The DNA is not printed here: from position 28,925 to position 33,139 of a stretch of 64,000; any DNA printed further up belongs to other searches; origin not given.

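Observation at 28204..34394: Operon encoding a giant secreted protein with five tandem knottin-like cystine modules, flanked by a dedicated DsbA-like oxidoreductase and a pilin-like protein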

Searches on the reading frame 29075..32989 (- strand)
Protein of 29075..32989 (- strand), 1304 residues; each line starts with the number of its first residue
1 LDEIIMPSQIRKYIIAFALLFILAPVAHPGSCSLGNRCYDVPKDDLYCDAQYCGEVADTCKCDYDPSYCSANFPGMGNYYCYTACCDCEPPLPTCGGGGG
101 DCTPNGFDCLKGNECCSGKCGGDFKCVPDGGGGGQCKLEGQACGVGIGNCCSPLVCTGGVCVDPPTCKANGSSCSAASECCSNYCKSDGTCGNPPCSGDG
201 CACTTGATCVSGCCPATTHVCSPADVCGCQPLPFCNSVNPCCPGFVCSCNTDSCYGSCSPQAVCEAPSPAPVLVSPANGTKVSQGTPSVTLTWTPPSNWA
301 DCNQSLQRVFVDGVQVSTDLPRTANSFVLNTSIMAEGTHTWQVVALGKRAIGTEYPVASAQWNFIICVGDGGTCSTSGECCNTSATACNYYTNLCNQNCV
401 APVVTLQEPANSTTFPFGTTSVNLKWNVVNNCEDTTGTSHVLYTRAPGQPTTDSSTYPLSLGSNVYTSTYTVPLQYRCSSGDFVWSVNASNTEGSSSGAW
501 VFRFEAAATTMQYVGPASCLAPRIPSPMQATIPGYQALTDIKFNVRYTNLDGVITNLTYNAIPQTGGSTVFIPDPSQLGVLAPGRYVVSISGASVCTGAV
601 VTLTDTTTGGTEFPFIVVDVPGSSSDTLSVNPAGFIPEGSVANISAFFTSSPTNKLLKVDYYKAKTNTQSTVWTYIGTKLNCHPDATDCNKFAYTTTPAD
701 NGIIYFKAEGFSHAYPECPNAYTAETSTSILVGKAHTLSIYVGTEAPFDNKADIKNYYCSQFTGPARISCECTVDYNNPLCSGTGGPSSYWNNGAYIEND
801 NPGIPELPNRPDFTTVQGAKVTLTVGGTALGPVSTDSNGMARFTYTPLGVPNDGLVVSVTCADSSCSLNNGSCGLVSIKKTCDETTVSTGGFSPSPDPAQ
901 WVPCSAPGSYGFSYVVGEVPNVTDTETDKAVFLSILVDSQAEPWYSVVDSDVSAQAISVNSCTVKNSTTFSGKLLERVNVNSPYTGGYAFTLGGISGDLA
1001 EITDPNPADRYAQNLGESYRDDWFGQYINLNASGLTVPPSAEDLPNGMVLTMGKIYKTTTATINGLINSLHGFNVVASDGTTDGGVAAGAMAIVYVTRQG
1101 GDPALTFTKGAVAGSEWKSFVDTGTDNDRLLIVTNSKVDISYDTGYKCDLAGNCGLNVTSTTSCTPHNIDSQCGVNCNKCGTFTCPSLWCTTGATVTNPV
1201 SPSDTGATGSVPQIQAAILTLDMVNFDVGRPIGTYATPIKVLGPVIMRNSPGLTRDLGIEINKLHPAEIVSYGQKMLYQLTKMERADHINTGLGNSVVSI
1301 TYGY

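Call 3: search_protein_families(library=pfam, proteins=[window:29075-32989:-], max_evalue=1)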
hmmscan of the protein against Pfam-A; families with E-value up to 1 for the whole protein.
window:29075-32989:- (1304 aa): 0 families

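Call 4: search_protein_families(library=ncbifam, proteins=[window:29075-32989:-], max_evalue=1)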
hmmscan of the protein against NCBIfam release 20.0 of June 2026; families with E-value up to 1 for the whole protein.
window:29075-32989:- (1304 aa): 1 family
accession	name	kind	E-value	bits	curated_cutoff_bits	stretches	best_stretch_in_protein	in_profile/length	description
NF058592.1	GxPGS_dom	subfamily_domain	0.039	14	45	1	819-844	25-50/65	PGS family Ig-like domain-containing protein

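Call 5: find_homologous_proteins(query=window:29075-32989:-)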
Query window:29075-32989:- (1304 aa): 1 proteins with E <= 0.001 among 5421 candidates.
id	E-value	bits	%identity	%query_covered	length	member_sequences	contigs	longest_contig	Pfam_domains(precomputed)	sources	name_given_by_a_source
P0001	0.0e+0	3033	100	100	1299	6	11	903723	-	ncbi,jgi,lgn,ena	-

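Call 6: search_solved_structures(query=window:29075-32989:-, max_evalue=1, show_alignments=2)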
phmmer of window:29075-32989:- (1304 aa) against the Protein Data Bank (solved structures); distinct sequences matched with E-value up to 1: 0.

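Call 8: find_encoding_contigs(protein=P0001, flank=10000, max_places=10)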
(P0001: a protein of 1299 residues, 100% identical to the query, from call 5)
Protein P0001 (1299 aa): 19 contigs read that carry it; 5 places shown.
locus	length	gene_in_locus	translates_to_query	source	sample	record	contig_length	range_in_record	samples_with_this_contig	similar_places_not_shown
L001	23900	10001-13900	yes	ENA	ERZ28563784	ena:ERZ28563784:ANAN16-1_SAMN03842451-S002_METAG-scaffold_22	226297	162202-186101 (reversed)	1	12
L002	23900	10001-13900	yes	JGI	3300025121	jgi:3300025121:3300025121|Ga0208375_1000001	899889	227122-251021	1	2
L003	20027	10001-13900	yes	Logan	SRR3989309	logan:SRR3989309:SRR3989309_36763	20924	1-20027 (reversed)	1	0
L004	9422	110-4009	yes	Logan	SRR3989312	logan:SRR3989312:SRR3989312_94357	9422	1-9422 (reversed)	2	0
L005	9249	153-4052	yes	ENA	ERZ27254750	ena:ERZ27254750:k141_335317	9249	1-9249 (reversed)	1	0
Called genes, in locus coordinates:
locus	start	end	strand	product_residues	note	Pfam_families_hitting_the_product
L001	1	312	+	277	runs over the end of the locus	PF01594:AI-2E_transport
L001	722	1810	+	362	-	PF02618:YceG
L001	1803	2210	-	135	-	PF02577:BFN_dom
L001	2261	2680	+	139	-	-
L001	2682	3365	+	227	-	PF00005:ABC_tran, PF00931:NB-ARC (faint), PF13401:AAA_22 (faint), PF13304:AAA_21 (faint)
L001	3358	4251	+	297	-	PF18075:FtsX_ECD, PF02687:FtsX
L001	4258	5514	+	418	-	PF01551:Peptidase_M23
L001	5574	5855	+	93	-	-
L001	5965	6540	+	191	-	-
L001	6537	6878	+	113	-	PF04892:VanZ-LLP1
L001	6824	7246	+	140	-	PF02367:TsaE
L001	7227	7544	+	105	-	-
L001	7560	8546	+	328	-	PF00535:Glycos_transf_2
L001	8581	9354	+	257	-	PF01323:DSBA, PF13098:Thioredoxin_2 (faint), PF13462:Thioredoxin_4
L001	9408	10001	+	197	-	-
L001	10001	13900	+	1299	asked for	-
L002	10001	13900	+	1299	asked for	-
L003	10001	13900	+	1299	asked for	-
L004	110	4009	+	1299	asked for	-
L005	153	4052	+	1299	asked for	-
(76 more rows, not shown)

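Call 10: find_related_loci(query=window:29075-32989:-, collection=genome_contigs, flank=10000)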
Query window:29075-32989:- (1304 aa) in genome_contigs; peptide patterns used: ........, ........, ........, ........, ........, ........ (x = any residue, [..] = any of these).
36 stretches matched a pattern, but none encodes a relative of the query by tblastn (E <= 1e-3).

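Call 31: search_protein_representatives(protein=window:29078-32677:-)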
Query: 1200 residues. Proteins with E-value up to 0.001 (for the whole library): 9; up to 1e-10: 2; up to 1e-30: 1. The best 9 are listed.
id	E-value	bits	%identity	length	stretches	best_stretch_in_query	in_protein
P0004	2.8e-37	144.5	100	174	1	1-75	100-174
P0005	1.8e-16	75.6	31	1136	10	157-248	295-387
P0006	3.7e-06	41.4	36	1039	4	148-197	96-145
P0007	5.2e-05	37.6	31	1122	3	177-250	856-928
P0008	8.3e-05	36.9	30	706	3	691-765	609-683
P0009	1.3e-04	36.3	40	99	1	1105-1186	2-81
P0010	2.3e-04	35.5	39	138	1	1098-1199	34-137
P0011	3.1e-04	35.0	40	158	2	1-117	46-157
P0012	4.5e-04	34.5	35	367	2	820-918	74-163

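Call 33: find_encoding_contigs(protein=P0012, flank=10000, max_places=6)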
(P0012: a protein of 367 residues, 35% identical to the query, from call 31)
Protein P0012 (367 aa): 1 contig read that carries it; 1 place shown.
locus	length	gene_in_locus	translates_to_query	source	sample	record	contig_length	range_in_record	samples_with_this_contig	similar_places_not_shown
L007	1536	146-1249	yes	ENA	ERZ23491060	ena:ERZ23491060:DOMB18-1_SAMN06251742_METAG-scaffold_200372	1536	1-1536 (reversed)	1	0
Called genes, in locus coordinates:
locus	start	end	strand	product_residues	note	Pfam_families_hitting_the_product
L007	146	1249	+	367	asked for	-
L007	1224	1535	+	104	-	?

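Call 34: find_encoding_contigs(protein=P0011, flank=10000, max_places=6)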
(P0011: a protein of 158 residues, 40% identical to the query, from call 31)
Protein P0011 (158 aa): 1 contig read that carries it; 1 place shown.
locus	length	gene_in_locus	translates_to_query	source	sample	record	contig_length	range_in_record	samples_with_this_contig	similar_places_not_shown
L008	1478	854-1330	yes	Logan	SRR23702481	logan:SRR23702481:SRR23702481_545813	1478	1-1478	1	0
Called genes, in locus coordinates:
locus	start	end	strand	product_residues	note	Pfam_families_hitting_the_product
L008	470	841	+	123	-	-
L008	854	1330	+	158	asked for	PF08116:Toxin_29 (faint)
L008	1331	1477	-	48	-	?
